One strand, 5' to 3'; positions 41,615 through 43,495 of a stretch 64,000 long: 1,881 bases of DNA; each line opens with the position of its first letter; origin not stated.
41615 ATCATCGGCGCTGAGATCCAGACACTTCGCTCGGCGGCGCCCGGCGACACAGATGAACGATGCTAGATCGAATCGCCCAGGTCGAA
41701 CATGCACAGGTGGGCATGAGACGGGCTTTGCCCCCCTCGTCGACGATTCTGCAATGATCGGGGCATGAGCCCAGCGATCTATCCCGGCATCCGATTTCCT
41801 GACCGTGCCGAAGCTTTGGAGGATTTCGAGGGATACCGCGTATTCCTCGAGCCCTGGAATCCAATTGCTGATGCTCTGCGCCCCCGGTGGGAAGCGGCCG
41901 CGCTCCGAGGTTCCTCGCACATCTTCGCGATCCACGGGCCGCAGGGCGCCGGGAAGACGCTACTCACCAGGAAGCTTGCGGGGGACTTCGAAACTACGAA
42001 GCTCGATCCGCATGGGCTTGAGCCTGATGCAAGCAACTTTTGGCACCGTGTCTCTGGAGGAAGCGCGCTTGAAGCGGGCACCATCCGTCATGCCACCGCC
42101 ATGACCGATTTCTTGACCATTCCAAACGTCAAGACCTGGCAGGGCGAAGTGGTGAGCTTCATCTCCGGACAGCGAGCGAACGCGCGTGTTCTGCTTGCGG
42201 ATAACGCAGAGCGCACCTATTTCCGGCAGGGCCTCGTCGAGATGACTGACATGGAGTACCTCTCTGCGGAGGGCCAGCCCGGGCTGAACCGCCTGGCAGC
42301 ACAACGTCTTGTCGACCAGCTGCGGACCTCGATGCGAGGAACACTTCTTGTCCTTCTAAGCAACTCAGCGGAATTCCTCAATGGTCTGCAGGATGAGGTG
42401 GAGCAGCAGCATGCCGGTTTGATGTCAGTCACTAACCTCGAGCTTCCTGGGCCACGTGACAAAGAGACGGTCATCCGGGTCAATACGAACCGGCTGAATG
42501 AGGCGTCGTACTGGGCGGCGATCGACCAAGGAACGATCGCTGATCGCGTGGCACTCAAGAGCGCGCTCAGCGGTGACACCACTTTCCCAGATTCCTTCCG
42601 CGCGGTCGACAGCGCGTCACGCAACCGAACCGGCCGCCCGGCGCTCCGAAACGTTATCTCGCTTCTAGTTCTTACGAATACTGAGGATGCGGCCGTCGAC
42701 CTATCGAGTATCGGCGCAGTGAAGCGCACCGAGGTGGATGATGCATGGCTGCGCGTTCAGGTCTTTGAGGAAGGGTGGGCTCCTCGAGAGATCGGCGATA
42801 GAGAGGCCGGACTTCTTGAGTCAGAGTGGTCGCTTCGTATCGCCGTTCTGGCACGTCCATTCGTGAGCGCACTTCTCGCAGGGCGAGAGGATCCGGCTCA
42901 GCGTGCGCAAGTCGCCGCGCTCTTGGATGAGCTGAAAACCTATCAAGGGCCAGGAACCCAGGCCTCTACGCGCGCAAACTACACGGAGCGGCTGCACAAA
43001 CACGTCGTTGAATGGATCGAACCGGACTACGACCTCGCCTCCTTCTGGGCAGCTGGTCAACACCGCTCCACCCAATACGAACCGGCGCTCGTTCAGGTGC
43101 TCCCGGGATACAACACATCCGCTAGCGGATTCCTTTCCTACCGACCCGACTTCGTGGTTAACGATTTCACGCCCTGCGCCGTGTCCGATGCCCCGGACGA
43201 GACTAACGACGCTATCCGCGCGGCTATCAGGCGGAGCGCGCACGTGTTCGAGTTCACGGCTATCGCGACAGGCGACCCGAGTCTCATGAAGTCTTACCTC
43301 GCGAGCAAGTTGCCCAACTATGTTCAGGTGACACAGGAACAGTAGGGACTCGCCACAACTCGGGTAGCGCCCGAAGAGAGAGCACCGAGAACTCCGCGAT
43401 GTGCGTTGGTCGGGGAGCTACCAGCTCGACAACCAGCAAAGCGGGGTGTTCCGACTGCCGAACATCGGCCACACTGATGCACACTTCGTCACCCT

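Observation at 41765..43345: Single-gene ATPase-nuclease fusion downstream of the integrase: best candidate for an undescribed anti-phage system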

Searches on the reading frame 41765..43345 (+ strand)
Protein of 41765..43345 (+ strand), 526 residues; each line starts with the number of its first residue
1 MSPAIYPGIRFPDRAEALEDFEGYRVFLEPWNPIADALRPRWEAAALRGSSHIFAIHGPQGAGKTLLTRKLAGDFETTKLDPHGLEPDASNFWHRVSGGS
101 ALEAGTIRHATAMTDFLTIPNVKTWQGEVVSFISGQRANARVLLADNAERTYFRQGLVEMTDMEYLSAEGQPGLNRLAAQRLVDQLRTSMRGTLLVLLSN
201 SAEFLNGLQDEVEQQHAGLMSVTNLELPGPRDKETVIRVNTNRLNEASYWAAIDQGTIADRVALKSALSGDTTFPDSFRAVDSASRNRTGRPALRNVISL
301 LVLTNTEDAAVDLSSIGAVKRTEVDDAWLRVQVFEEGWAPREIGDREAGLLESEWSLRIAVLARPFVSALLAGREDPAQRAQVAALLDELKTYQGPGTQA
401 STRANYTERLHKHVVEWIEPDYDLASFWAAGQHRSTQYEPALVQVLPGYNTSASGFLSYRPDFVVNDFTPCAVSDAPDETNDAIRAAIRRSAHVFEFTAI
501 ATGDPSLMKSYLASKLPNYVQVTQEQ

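Call 4: search_protein_families(library=pfam, proteins=[window:41765-43345:+], max_evalue=0.1)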
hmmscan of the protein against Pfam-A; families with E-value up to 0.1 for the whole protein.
window:41765-43345:+ (526 aa): 6 families
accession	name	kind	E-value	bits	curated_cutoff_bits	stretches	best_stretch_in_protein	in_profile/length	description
PF13191.12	AAA_16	-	0.0024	18.8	32.6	1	45-78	18-51/167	AAA ATPase domain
PF13401.12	AAA_22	-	0.019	15.7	27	1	52-106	6-64/130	AAA domain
PF24883.2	NPHP3_N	-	0.019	15.6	24.8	1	49-77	20-48/164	Nephrocystin 3, N-terminal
PF00910.28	RNA_helicase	-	0.063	14.2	21.5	0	56-94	3-45/105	RNA helicase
PF02367.23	TsaE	-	0.079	13.4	26.6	0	50-77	20-47/128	Threonylcarbamoyl adenosine biosynthesis protein TsaE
PF13521.12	AAA_28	-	0.08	13.6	27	0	54-77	2-25/164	AAA domain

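Call 5: search_protein_families(library=padloc, proteins=[window:41765-43345:+], max_evalue=0.1)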
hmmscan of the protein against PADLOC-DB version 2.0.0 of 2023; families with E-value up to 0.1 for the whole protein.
window:41765-43345:+ (526 aa): 0 families

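Call 6: search_protein_families(library=ncbifam, proteins=[window:41765-43345:+], max_evalue=0.1)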
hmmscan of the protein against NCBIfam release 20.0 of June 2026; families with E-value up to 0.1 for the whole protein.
window:41765-43345:+ (526 aa): 2 families
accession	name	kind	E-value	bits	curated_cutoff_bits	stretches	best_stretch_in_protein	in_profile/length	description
NF010004.0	PRK13477.1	equivalog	0.035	12.5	524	1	47-81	281-315/514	bifunctional pantoate--beta-alanine ligase/(d)CMP kinase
NF010068.0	PRK13548.1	equivalog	0.055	12.5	261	1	51-78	31-58/261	heme ABC transporter ATP-binding protein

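Call 7: find_homologous_proteins(query=window:41765-43345:+)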
Query window:41765-43345:+ (526 aa): 121 proteins with E <= 0.001 among 8000 candidates; the best 120 are listed.
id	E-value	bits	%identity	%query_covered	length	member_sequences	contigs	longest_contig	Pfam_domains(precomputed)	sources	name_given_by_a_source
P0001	0.0e+0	1074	90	100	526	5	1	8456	-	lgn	-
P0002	9.5e-279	943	80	100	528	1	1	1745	-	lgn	-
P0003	3.2e-258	876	74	100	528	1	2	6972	-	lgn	-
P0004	1.4e-231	788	68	100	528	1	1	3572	-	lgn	-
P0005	2.7e-227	774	67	100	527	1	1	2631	-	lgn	-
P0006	5.5e-206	703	61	99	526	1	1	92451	-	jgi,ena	-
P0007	1.6e-193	662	59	100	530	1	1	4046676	-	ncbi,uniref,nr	ncbi:hypothetical protein LFM56_12990 [Cellulomonas iranensis]|uniref:hypothetical protein n=1 Tax=C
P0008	6.1e-193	660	59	100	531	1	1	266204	-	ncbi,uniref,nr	ncbi:hypothetical protein [Kocuria sp.]|uniref:hypothetical protein n=1 Tax=Kocuria sp. TaxID=187132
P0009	1.2e-189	649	57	100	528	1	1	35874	-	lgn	-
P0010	1.3e-188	646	57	100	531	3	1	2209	PF00931.29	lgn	-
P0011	5.6e-188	644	58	99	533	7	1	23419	-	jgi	jgi:hypothetical protein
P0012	4.8e-187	641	58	100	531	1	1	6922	PF00931.29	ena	-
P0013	1.1e-186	640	57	100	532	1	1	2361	-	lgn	-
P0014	1.7e-186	639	58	100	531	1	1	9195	PF13401.13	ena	-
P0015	2.2e-186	639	57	100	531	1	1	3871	PF13401.13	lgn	-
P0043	7.7e-137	475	45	99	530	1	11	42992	-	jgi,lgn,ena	jgi:hypothetical protein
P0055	3.7e-127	443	43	100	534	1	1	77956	PF13191.13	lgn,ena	-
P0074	1.2e-120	422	42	99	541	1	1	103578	-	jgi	jgi:hypothetical protein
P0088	5.2e-110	387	39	99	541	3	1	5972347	-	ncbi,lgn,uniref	ncbi:hypothetical protein ACRS5L_25770 [Metapseudomonas otitidis]|uniref:hypothetical protein n=1 Ta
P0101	2.0e-100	355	39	99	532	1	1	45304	-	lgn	-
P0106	1.0e-98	349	38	99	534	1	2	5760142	-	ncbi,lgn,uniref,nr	ncbi:hypothetical protein [Pseudomonas sp. RC3H12]|uniref:hypothetical protein n=1 Tax=Pseudomonas s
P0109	2.4e-94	335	35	99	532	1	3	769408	-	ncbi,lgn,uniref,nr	ncbi:hypothetical protein [Asaia spathodeae]|uniref:Uncharacterized protein n=1 Tax=Asaia spathodeae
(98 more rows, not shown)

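Call 12: search_solved_structures(query=A1, max_evalue=10, show_alignments=2)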
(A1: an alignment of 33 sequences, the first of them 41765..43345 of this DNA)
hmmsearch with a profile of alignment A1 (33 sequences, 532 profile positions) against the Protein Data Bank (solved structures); distinct sequences matched with E-value up to 10: 69 (the best 60 are shown).
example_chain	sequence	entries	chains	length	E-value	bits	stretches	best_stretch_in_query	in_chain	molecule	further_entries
9cru_A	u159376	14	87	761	0.007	18.4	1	51-82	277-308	Vesicular-fusion protein SEC18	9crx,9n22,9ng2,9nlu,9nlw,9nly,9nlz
6c2u_A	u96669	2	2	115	0.16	13.9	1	43-81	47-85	phosphate-loop protein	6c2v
7wub_C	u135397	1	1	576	0.26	13.2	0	51-77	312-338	Transitional endoplasmic reticulum ATPase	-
7wub_D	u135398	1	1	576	0.26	13.2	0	51-77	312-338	Transitional endoplasmic reticulum ATPase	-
5vc7_A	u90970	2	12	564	0.26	13.2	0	50-75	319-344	VCP-like ATPase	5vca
6oa9_A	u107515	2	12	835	0.27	13.1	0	51-77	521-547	Cell division control protein 48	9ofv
6oaa_B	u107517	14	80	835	0.27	13.1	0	51-77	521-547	Cell division control protein 48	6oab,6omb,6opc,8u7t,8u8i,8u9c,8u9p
8dar_A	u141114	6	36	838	0.27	13.1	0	51-77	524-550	Cell division control protein 48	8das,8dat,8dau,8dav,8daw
6mck_A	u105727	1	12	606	0.29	13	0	51-77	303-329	Transitional endoplasmic reticulum ATPase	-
8rs9_A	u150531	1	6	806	0.3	13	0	51-81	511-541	Transitional endoplasmic reticulum ATPase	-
8pqx_A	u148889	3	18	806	0.32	12.9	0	51-81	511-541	Transitional endoplasmic reticulum ATPase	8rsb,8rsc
7cte_D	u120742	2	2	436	0.37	12.7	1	37-83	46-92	Origin recognition complex subunit 4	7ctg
5uj7_C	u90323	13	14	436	0.37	12.7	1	37-83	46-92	Origin recognition complex subunit 4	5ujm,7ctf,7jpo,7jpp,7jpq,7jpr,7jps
9h2l_A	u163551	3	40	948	0.38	12.6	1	38-153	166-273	NB-ARC domain-containing protein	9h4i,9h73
3dm5_A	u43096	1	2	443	0.45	12.4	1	31-78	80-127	Signal recognition 54 kDa protein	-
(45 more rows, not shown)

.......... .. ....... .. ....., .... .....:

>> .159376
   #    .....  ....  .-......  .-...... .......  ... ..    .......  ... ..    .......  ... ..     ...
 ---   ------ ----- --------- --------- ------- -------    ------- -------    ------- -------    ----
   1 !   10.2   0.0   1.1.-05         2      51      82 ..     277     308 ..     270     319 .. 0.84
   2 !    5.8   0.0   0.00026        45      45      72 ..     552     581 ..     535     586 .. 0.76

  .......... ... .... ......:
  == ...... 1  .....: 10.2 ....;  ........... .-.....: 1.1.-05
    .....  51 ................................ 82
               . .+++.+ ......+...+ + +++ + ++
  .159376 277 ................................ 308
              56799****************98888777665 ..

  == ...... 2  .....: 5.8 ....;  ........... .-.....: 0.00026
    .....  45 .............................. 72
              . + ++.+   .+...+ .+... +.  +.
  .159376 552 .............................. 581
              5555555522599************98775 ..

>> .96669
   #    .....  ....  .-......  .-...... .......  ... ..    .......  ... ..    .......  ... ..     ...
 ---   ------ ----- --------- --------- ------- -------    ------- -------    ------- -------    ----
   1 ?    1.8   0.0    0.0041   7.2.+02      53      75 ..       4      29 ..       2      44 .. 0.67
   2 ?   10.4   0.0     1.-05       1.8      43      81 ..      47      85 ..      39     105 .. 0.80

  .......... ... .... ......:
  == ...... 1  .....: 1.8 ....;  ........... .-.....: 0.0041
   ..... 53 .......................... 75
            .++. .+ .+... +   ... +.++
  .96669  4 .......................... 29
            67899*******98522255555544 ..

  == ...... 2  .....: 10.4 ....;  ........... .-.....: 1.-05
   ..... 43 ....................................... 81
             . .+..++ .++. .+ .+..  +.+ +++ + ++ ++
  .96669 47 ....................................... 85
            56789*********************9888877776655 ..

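Call 17: find_encoding_contigs(protein=P0007, flank=10000, max_places=2)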
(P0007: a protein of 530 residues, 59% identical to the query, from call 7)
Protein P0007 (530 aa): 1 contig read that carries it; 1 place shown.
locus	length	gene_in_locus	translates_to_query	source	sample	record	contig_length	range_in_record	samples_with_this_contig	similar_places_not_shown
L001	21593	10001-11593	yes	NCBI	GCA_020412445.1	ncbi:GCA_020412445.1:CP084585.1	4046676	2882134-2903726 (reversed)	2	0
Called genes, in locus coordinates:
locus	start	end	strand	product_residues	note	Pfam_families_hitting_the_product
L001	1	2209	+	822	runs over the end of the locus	PF05887:Trypan_PARP (faint), PF04213:HtaA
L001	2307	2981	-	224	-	PF01126:Heme_oxygenase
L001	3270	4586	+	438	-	PF03447:NAD_binding_3, PF00742:Homoserine_dh, PF13291:ACT_4 (faint), PF01842:ACT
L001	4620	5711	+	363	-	PF00291:PALP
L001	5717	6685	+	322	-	PF00288:GHMP_kinases_N, PF08544:GHMP_kinases_C (weak)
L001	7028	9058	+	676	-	PF07498:Rho_N, PF07497:Rho_RNA_bind, PF00006:ATP-synt_ab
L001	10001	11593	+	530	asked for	-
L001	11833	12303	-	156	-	-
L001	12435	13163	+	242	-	-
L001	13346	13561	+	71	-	PF01197:Ribosomal_L31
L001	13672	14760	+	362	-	PF03462:PCRF, PF00472:RF-1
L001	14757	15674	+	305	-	PF17827:PrmC_N, PF05175:MTS, PF13847:Methyltransf_31, PF08241:Methyltransf_11 (faint), PF13649:Methyltransf_25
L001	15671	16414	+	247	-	PF01300:Sua5_yciO_yrdC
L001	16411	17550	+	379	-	PF00953:Glycos_transf_4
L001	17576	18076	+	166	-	-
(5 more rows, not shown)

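Call 18: find_encoding_contigs(protein=P0088, flank=10000, max_places=2)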
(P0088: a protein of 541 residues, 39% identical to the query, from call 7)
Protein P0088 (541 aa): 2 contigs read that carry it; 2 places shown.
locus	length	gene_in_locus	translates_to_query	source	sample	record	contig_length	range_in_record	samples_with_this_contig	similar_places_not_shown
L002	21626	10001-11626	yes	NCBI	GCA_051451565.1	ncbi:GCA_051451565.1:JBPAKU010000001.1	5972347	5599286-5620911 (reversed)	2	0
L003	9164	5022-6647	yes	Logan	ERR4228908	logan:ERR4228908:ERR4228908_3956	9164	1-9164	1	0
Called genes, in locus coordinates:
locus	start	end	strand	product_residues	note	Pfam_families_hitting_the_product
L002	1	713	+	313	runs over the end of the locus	PF13793:Pribosyltran_N, PF00156:Pribosyltran, PF14572:Pribosyl_synth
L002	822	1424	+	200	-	PF01386:Ribosomal_L25p, PF14693:Ribosomal_TL5_C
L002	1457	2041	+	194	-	PF01195:Pept_tRNA_hydro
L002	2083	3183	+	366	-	PF01926:MMR_HSR1, PF02421:FeoB_N (weak), PF06071:YchF-GTPase_C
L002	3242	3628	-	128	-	PF02627:CMD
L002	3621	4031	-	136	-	PF13411:MerR_1, PF00376:MerR, PF09278:MerR-DNA-bind (weak)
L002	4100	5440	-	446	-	PF01979:Amidohydro_1 (weak), PF07969:Amidohydro_3 (faint), PF01979:Amidohydro_1 (weak)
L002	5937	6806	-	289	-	PF01297:ZnuA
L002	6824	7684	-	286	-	PF00950:ABC-3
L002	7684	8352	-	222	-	PF00005:ABC_tran, PF02463:SMC_N (faint), PF13304:AAA_21 (faint)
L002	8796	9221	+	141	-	-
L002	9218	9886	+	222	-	PF22491:DUF6988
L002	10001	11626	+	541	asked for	-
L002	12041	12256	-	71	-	-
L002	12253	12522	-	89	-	-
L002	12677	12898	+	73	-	-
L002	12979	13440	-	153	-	-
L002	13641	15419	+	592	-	PF02771:Acyl-CoA_dh_N, PF02770:Acyl-CoA_dh_M, PF00441:Acyl-CoA_dh_1, PF22924:ACOX_C_alpha1 (weak), PF12806:Acyl-CoA_dh_C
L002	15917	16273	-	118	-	-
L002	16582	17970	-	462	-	PF00324:AA_permease, PF13520:AA_permease_2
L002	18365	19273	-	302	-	PF00892:EamA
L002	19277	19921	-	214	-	PF00484:Pro_CA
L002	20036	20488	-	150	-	PF13302:Acetyltransf_3 (weak), PF13527:Acetyltransf_9 (weak), PF00583:Acetyltransf_1, PF13673:Acetyltransf_10, PF13508:Acetyltransf_7, PF08445:FR47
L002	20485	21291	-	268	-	-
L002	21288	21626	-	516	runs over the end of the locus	PF00682:HMGL-like, PF22617:HCS_D2, PF08502:LeuA_dimer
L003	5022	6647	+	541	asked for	-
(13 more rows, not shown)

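Call 22: find_related_loci(query=A1, collection=genome_contigs, flank=10000)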
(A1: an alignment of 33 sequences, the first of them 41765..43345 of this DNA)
Query A1 (526 aa) in genome_contigs; peptide patterns used: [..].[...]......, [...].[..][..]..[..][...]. (x = any residue, [..] = any of these).
66 stretches matched a pattern; 25 encode a relative of the query (tblastn E <= 1e-3); 25 distinct loci.
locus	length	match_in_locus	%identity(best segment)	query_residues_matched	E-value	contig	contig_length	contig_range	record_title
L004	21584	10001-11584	59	1-526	0e+0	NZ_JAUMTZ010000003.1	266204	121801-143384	MAG: Kocuria sp. isolate S11A_Sa_4 NODE_7_length_266204_cov_33.127045, whole genome shotgun sequence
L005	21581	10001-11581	55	4-526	0e+0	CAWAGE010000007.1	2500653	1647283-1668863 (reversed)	MAG: uncultured Actinomycetota bacterium isolate MFD02581.bin.1.75 genome assembly, contig: contig_8998, whole genome sh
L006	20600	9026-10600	55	6-526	2e-180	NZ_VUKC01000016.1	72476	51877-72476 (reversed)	Georgenia satyanarayanai strain NBRC 107612 Scaffold15_1, whole genome shotgun sequence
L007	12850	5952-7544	51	1-526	7e-170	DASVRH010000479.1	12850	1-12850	MAG TPA_asm: Solirubrobacteraceae bacterium isolate SMAG_U3231 k141_957758, whole genome shotgun sequence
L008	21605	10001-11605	46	1-526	1e-146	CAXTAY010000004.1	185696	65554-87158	MAG TPA_asm: uncultured Acetobacteraceae bacterium isolate private_T1904_metawrap_bin.4 genome assembly, contig: private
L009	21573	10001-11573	55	6-526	1e-162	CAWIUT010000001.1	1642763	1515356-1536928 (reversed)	MAG: uncultured Actinomycetota bacterium isolate MFD01721.bin.1.374 genome assembly, contig: contig_16964, whole genome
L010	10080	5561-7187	41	6-526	2e-112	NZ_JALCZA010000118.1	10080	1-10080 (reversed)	Anaeromyxobacter oryzisoli strain SG63 Scaffold118, whole genome shotgun sequence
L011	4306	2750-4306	36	6-515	6e-99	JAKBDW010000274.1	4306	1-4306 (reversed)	MAG: Proteobacteria bacterium isolate BP6.bin131 NODE_48665_length_4306_cov_1.488873, whole genome shotgun sequence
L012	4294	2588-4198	36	6-526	1e-97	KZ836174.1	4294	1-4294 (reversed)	Piscinibacter sp. MQ-18 genomic scaffold scaffold187, whole genome shotgun sequence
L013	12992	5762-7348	35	6-526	4e-91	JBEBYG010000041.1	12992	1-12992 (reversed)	MAG: Cryomorpha ignava isolate T2.bin.84 NODE_17511_length_12992_cov_20.140759, whole genome shotgun sequence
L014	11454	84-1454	37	75-526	4e-89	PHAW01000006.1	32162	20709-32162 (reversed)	MAG: Deltaproteobacteria bacterium HGW-Deltaproteobacteria-3 bjp_ig2157_scaffold_537, whole genome shotgun sequence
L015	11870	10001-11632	31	2-524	1e-72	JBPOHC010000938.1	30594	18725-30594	MAG: Myxococcota bacterium isolate MAG_1 c_000000106589, whole genome shotgun sequence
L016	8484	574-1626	37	1-338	3e-69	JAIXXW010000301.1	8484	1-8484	MAG: Comamonadaceae bacterium isolate D4_MAG_00072 pond_D4_MAG_00072_000000000043, whole genome shotgun sequence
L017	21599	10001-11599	30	11-524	4e-68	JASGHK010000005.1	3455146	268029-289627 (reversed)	MAG: Myxococcales bacterium isolate 5N171 JMF-2111-06-0005.ont.bin.171_4, whole genome shotgun sequence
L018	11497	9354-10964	33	5-524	1e-62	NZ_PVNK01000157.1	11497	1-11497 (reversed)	Enhygromyxa salina strain SWB005 ENSA5_contig000157, whole genome shotgun sequence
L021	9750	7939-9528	32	11-524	3e-60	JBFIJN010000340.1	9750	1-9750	MAG: Nannocystaceae bacterium isolate Mix_sand11.2021.09.Z.87 k141_1494909_length_9750_cov_15.7526, whole genome shotgun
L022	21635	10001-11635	29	5-519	7e-51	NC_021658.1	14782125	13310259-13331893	Sorangium cellulosum So0157-2, complete sequence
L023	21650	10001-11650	27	5-524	3e-45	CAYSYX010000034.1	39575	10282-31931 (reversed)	MAG TPA_asm: uncultured Polyangium sp. isolate SRP257259_co1_164 genome assembly, contig: NODE_1005_length_39575_cov_6.0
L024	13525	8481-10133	26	5-519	1e-36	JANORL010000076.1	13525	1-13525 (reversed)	MAG: Polyangiaceae bacterium isolate VAR_4_metabat_184 VAR_4_k141_3591354, whole genome shotgun sequence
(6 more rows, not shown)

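Call 23: search_protein_representatives(protein=window:41765-43345:+)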
Query: 526 residues. Proteins with E-value up to 0.001 (for the whole library): 143; up to 1e-10: 114; up to 1e-30: 60. The best 143 are listed.
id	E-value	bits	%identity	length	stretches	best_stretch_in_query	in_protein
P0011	1.8e-188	643.8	58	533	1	4-526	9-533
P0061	6.9e-126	437.3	52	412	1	119-526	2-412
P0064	1.4e-125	436.3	45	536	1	6-526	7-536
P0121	2.3e-124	432.3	42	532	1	6-526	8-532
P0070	3.7e-123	428.3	44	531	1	4-526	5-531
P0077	1.7e-118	412.9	44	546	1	5-526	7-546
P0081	1.4e-117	409.9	42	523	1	6-526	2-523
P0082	6.5e-116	404.4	45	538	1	7-526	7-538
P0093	1.8e-105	369.9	41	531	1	6-524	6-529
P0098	1.3e-103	363.8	41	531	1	8-525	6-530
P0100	3.3e-101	355.9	37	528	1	6-524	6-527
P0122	5.4e-98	345.3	38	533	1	6-526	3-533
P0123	2.2e-95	336.7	40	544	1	8-526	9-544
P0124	2.6e-90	320.0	39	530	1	7-526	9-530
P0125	5.0e-90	319.0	36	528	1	6-523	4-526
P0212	7.7e-14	67.7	41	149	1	424-525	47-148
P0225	7.7e-10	54.5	35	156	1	429-522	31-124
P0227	7.2e-09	51.3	37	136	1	417-523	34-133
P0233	1.2e-07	47.3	33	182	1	422-521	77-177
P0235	2.4e-07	46.3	34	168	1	426-522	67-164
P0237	1.4e-06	43.7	34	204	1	427-522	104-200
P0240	6.6e-06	41.5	29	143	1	406-522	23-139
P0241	1.2e-05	40.7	36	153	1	424-521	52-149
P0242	1.4e-05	40.5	40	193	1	430-521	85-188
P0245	3.0e-05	39.4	34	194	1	429-524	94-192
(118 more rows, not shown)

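Call 24: search_protein_families(library=pfam, proteins=[P0225, P0227, P0233, P0235, P0237, P0241, P0242, P0245, P0212, P0240], max_evalue=0.1)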
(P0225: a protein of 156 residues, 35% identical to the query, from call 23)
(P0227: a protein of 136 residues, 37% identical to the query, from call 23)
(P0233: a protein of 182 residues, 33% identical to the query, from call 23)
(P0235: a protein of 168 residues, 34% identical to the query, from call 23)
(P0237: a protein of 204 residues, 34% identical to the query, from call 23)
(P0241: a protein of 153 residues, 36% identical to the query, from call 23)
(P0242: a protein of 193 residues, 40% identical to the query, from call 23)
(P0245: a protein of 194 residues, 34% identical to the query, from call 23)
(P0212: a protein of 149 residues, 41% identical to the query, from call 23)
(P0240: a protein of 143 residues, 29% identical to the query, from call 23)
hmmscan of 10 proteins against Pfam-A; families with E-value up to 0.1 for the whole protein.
P0225 (156 aa): 0 families

P0227 (136 aa): 0 families

P0233 (182 aa): 0 families

P0235 (168 aa): 0 families

P0237 (204 aa): 0 families

P0241 (153 aa): 0 families

P0242 (193 aa): 0 families

P0245 (194 aa): 0 families

P0212 (149 aa): 0 families

P0240 (143 aa): 0 families

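Call 26: predict_structure(alignment_id=A1)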
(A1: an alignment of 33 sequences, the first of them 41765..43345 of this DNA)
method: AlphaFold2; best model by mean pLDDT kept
length: 526 residues; sequences in the alignment: 33
mean_pLDDT: 92.2   pTM: 0.88
mean pLDDT of the five models: 92.2, 90.9, 90.7, 90.5, 89.3
residues with pLDDT >= 90: 423; 70-90: 96; 50-70: 2; < 50: 5
segments of 3 or more residues with pLDDT < 50: 1-5
pLDDT, mean of each block of 10 residues (from residue 1): 58 88 92 94 91 95 92 95 87 92 91 93 89 85 93 86 81 87 93 95 94 94 93 95 95 91 94 92 88 91 96 94 96 95 94 96 98 96 98 92 97 96 94 90 95 93 96 94 92 97 94 96 95
secondary structure, 60 per line:
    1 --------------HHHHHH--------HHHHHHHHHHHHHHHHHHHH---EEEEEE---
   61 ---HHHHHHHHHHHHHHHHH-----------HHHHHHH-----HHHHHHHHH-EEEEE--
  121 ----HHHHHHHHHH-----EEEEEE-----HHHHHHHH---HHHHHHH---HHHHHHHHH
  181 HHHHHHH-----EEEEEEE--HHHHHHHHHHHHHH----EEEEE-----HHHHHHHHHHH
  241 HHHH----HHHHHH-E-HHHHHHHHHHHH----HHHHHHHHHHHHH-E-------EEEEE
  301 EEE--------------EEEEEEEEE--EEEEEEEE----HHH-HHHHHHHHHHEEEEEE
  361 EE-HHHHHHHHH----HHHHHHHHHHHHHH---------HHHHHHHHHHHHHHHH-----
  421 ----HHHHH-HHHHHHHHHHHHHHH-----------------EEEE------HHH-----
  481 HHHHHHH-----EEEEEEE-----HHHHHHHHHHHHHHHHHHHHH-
elements in order: H15-20 H29-48 E52-57 H64-80 H92-98 H104-112 E114-118 H125-134 E140-145 H151-158 H162-168 H172-187 E193-199 H202-215 E220-224 H230-244 H249-254 H258-269 H274-286 E296-303 E318-326 E329-336 H345-354 E355-362 H364-372 H377-390 H400-415 H425-429 H431-445 E463-466 H481-487 E493-499 H505-525

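Call 30: fold_search(model_id=the predicted structure, library=pdb)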
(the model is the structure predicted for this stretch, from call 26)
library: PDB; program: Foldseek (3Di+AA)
matches with E <= 10: 1005; with E <= 0.001: 13
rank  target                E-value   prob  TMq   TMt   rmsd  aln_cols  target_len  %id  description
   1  5v8f_D                2.9e-04  0.99  0.25  0.28  24.7       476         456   10  Structural basis of MCM2-7 replicative helicase loading by ORC-Cdc6 and Cdt1 (released 2017-05-10)
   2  2qby_B                3.8e-04  1.00  0.26  0.35   5.7       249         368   11  Crystal structure of a heterodimer of Cdc6/Orc1 initiators bound to origin DNA (from S. solfataricus) (released 2007-09-11)
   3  5uj7_C                4.5e-04  1.00  0.26  0.33  10.2       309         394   10  Structure of the active form of human Origin Recognition Complex ATPase motor module, complex subunitS 1, 4, 5 (released 2017-02-08)
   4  4xgc_D                4.7e-04  1.00  0.24  0.28  11.8       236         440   11  Crystal structure of the eukaryotic origin recognition complex (released 2015-04-01)
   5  7jk6_D                4.7e-04  0.97  0.23  0.26  23.3       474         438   11  Structure of Drosophila ORC in the active conformation (released 2020-09-09)
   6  5zr1_D                4.9e-04  0.99  0.26  0.31  24.0       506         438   10  Saccharomyces Cerevisiae Origin Recognition Complex Bound to a 72-bp Origin DNA containing ACS and B1 element (released 2018-07-11)
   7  7tji_D                5.5e-04  1.00  0.22  0.27  11.4       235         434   11  S. cerevisiae ORC bound to 84 bp ARS1 DNA and Cdc6 (state 2) with flexible Orc6 N-terminal domain (released 2022-10-05)
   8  8vam_B                6.8e-04  0.99  0.24  0.33  20.7       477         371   10  Structure of the E. coli clamp loader bound to the beta clamp in a Semi-Open conformation (released 2024-03-27)
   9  7p09_B                7.1e-04  0.96  0.25  0.25  23.4       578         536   11  Human mitochondrial Lon protease with substrate in the ATPase domain (released 2021-08-11)
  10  1w5s_A                8.3e-04  1.00  0.25  0.33   9.1       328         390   14  Structure of the Aeropyrum Pernix ORC2 protein (ADP form) (released 2004-10-05)
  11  7jpq_D                9.7e-04  1.00  0.25  0.31   7.0       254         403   12  ORC-O2-5: Human Origin Recognition Complex (ORC) with subunits 2,3,4,5 (released 2020-09-02)
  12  9gjp_D                9.7e-04  1.00  0.26  0.31  13.0       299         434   10  OCCM maturation intermediate stalled with an Arginine Finger mutation in Mcm5: Conformer 2 (released 2025-03-05)
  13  7p0m_D                9.7e-04  1.00  0.21  0.21  11.8       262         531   12  Human mitochondrial Lon protease with substrate in the ATPase and protease domains (released 2021-08-11)
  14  9gjw_D                1.3e-03  1.00  0.23  0.27  12.2       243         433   10  OCCM maturation intermediate stalled with an Arginine Finger mutation in Mcm2 (released 2025-03-05)
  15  7tjh_D                1.3e-03  1.00  0.22  0.27  12.2       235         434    9  S. cerevisiae ORC bound to 84 bp ARS1 DNA and Cdc6 (state 1) with flexible Orc6 N-terminal domain (released 2022-10-05)
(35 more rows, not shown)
